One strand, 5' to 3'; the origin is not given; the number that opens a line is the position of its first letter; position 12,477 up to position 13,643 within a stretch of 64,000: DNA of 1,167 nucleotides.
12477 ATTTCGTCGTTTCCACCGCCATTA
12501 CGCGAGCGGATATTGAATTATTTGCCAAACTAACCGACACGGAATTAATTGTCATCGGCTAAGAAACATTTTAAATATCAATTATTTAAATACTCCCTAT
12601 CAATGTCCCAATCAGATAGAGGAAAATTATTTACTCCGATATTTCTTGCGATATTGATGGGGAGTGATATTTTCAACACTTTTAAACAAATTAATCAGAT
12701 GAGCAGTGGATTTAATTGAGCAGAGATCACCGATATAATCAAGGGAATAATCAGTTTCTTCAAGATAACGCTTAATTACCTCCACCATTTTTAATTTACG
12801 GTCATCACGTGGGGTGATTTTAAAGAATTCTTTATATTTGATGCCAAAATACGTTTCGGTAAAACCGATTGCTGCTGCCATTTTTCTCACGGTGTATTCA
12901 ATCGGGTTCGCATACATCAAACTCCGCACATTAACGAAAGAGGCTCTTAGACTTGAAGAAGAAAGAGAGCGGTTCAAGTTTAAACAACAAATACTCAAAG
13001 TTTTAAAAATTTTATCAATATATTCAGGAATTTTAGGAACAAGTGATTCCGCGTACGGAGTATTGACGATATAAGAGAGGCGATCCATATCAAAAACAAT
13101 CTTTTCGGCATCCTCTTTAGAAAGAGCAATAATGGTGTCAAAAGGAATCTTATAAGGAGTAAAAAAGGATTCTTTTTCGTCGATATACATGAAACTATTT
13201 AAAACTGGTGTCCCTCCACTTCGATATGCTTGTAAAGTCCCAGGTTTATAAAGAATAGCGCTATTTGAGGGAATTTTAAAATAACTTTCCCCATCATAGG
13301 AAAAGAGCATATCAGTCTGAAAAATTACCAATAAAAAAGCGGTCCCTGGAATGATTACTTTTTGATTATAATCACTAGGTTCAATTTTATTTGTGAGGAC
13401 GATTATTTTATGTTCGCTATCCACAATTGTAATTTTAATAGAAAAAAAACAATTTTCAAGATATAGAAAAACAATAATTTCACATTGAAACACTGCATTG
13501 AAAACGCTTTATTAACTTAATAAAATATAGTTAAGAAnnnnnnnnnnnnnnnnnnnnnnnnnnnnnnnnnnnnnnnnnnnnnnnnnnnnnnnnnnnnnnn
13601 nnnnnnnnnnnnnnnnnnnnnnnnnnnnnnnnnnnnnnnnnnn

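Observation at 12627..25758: PUL-like locus in a Gram-positive/Mollicute-type genome: giant unknown lipoproteins bracketing GH42, an LplABC importer and GH43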

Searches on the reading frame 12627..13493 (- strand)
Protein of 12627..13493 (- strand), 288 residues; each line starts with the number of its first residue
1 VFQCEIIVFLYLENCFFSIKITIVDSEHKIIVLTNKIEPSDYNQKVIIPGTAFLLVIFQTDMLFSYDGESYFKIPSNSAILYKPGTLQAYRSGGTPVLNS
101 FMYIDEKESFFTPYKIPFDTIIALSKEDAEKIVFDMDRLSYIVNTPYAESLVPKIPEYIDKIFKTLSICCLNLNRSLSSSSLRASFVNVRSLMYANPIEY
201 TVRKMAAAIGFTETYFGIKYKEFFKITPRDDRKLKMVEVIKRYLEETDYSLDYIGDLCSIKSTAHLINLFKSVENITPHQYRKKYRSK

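Call 5: search_protein_families(library=pfam, proteins=[window:12627-13493:-], max_evalue=0.01)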
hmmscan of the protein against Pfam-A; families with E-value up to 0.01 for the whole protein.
window:12627-13493:- (288 aa): 2 families
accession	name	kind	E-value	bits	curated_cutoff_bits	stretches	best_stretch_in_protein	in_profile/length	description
PF12833.13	HTH_18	-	2.3e-07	31.5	33.6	1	205-283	1-79/80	Helix-turn-helix domain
PF00165.29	HTH_AraC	-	3e-06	27.7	26.6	1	247-283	7-42/42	Bacterial regulatory helix-turn-helix proteins, AraC family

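Call 6: search_protein_families(library=ncbifam, proteins=[window:12627-13493:-], max_evalue=0.01)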
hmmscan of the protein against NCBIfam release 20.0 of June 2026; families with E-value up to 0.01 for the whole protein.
window:12627-13493:- (288 aa): 5 families
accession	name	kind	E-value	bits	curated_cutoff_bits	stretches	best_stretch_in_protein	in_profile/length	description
NF006902.0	PRK09393.1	equivalog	9.2e-07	28.3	425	1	198-287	235-324/327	transcriptional regulator FtrA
NF007633.0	PRK10296.1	equivalog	0.00022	20.9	264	1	202-286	192-276/280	transcriptional regulator ChbR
NF047788.1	TransRegPocR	equivalog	0.00047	19.5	500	0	238-285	244-291/296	transcriptional regulator PocR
NF047455.1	TF_Staph_AryK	equivalog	0.00083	17.7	850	1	194-287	170-261/759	transcriptional regulator AryK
NF052371.1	TransRegGbdRPseu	equivalog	0.001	18.2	480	1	201-247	292-339/365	choline metabolism transcriptional regulator GbdR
